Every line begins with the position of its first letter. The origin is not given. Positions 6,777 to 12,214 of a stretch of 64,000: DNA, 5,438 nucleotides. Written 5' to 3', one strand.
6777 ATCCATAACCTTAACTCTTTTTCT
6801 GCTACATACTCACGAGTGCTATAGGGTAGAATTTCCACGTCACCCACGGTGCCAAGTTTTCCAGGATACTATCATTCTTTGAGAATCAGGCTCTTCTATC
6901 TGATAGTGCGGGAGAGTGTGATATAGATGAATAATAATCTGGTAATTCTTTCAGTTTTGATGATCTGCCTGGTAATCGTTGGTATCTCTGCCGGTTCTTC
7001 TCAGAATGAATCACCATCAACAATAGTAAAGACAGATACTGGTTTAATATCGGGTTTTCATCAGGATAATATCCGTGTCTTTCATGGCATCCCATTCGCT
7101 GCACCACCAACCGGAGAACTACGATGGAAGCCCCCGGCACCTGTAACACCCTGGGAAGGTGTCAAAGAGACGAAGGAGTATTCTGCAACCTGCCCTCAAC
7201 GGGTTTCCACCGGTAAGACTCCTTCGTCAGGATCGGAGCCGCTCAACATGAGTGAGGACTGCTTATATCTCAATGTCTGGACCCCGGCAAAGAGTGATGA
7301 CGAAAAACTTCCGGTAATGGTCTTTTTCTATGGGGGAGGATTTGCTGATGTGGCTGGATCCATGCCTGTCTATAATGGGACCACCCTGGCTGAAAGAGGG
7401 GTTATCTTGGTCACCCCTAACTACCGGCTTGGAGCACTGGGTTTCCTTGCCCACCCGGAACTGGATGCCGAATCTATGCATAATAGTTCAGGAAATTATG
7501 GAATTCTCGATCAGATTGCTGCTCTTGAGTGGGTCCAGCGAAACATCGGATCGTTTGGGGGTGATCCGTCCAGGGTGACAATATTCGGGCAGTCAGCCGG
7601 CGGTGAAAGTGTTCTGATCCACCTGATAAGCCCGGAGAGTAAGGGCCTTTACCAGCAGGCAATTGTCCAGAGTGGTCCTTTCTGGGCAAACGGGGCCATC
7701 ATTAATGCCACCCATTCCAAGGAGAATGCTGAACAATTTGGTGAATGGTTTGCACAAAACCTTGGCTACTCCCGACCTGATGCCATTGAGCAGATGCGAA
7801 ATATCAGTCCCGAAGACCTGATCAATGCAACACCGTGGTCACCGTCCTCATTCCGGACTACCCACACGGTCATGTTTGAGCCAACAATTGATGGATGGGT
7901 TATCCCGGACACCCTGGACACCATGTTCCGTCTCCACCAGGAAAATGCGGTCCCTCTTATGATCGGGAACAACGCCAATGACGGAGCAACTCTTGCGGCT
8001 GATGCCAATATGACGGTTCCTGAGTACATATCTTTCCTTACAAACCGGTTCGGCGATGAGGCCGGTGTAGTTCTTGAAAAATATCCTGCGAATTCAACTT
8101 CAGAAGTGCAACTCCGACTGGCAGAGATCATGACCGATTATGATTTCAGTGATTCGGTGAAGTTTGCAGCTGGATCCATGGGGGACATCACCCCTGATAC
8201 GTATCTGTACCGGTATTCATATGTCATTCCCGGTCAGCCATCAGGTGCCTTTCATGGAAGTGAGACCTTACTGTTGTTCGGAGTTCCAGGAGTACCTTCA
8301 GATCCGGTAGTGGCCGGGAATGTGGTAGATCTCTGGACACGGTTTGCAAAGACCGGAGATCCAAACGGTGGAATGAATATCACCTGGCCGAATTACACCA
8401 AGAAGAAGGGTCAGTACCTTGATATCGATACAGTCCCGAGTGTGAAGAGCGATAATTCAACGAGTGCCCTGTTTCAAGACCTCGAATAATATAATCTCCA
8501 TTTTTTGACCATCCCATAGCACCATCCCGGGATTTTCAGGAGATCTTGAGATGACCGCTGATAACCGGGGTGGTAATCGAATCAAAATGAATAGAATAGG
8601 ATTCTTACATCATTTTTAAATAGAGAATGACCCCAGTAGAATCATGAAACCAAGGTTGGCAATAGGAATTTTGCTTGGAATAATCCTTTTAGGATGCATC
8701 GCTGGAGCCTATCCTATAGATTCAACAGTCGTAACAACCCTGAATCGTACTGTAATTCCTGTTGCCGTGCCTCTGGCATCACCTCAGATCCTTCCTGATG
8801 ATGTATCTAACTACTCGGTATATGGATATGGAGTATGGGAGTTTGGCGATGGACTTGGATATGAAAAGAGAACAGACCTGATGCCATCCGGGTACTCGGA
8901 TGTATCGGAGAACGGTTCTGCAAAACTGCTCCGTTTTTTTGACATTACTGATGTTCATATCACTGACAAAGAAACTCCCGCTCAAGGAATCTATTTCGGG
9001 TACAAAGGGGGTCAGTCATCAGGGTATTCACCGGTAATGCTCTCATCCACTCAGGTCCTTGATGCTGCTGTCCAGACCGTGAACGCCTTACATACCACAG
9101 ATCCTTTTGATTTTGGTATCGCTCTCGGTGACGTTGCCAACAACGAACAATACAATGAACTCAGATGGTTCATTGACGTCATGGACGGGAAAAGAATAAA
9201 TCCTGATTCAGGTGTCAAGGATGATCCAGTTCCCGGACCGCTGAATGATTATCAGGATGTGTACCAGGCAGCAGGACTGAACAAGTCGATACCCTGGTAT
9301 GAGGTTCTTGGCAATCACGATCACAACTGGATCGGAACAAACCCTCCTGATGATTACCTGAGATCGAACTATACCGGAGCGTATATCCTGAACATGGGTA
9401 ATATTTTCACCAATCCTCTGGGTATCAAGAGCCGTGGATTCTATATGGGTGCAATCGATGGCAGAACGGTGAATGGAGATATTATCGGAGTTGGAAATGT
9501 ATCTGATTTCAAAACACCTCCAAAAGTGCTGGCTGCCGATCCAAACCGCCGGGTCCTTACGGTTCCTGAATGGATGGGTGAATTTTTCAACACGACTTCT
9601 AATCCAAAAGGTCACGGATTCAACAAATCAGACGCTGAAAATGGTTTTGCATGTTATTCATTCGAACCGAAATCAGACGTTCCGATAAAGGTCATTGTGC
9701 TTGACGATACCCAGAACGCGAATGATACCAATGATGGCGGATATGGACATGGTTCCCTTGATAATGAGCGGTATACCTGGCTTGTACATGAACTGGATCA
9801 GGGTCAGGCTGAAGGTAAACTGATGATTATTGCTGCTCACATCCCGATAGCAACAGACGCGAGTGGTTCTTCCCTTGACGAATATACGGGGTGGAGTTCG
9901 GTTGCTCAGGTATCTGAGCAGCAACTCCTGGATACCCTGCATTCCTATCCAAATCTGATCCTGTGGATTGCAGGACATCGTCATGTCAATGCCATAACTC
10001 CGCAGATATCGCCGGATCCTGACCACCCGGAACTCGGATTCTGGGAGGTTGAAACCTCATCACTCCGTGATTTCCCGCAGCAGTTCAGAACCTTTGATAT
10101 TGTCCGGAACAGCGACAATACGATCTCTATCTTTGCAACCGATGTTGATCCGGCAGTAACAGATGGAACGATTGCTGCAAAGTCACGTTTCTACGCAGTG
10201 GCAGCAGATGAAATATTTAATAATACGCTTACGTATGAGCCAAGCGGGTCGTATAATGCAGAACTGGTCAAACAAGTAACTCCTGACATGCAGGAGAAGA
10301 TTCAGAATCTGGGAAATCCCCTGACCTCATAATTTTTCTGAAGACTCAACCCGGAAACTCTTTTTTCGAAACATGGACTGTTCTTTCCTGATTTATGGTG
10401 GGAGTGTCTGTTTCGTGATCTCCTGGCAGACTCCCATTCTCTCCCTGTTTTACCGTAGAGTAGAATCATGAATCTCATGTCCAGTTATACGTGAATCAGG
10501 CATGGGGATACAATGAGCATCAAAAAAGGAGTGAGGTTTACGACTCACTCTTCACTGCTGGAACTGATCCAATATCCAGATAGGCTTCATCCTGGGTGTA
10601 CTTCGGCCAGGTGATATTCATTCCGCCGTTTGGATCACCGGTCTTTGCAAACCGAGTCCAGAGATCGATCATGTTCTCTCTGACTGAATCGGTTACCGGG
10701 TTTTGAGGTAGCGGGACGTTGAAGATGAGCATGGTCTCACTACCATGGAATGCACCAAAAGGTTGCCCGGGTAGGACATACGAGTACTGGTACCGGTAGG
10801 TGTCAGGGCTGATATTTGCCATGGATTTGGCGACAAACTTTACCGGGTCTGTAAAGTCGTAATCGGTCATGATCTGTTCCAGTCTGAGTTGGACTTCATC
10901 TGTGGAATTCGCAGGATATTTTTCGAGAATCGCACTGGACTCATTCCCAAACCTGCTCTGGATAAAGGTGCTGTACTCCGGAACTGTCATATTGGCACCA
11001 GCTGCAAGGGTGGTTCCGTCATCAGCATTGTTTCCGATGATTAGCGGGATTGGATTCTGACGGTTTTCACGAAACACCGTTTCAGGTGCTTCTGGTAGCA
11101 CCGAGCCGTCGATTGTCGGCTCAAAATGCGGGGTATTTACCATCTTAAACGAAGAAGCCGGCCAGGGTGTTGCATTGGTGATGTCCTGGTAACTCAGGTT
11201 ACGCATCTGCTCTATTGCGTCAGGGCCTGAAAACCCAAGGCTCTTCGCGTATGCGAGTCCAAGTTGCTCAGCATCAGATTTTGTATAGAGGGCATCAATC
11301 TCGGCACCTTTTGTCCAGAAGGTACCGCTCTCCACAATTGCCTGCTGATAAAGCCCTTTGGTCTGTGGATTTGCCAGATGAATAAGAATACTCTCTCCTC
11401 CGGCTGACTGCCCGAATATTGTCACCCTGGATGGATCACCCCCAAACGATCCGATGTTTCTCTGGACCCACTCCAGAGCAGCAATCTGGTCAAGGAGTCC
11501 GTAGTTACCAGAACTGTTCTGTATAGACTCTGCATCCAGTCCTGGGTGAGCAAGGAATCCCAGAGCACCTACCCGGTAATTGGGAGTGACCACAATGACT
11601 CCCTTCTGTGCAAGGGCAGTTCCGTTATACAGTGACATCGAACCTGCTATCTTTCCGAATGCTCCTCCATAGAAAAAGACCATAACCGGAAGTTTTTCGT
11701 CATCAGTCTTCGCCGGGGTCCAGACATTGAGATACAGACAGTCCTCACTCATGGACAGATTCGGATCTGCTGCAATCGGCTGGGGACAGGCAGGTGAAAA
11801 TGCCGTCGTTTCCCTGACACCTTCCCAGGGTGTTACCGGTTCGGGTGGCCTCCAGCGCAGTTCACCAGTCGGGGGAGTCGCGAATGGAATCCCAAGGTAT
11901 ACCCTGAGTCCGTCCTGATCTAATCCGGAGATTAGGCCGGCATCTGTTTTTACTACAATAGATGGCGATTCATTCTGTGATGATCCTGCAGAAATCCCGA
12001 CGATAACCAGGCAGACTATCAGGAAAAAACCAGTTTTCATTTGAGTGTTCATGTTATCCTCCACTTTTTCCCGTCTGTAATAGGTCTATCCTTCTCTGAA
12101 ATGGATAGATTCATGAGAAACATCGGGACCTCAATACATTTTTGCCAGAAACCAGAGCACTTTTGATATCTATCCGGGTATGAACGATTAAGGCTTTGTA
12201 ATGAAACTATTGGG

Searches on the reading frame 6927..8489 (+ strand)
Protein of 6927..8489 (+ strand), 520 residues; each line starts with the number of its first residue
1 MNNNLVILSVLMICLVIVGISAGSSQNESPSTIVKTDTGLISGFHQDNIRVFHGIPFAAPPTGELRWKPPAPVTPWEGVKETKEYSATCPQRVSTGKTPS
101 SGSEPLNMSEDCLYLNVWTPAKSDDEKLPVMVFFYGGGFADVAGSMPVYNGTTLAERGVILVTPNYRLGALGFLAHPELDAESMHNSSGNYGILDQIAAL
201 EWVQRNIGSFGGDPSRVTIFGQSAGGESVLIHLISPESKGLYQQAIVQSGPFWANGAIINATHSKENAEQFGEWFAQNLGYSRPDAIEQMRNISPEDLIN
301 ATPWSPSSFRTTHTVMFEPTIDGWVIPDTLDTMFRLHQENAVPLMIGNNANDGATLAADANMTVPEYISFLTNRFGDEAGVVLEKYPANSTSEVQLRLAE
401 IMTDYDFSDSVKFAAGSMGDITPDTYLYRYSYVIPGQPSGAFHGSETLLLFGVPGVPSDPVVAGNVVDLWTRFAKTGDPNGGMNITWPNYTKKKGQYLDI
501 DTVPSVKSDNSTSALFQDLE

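Call 106: search_protein_families(library=pfam, max_evalue=0.00001, proteins=[window:6927-8489:+])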
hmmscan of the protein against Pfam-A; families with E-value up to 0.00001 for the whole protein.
window:6927-8489:+ (520 aa): 3 families
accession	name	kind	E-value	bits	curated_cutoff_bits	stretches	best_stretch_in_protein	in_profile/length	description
PF00135.34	COesterase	-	2.4e-118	396.7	27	1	31-508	2-505/515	Carboxylesterase family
PF20434.5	BD-FAE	-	3.8e-08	33.5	26.8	1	115-233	1-107/215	BD-FAE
PF07859.19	Abhydrolase_3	-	3e-06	27.6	25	0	194-240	50-96/210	alpha/beta hydrolase fold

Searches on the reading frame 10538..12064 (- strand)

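Call 106: search_protein_families(library=pfam, max_evalue=0.00001, proteins=[window:10538-12064:-])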
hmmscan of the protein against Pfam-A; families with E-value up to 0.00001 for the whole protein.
window:10538-12064:- (508 aa): 3 families
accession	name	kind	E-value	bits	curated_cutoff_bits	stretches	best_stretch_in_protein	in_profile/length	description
PF00135.34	COesterase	-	1.3e-118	397.6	27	1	36-502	3-500/515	Carboxylesterase family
PF20434.5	BD-FAE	-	2.8e-08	34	26.8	0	192-224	69-101/215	BD-FAE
PF00326.27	Peptidase_S9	-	6e-06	26.3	22.6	0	149-267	8-118/213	Prolyl oligopeptidase family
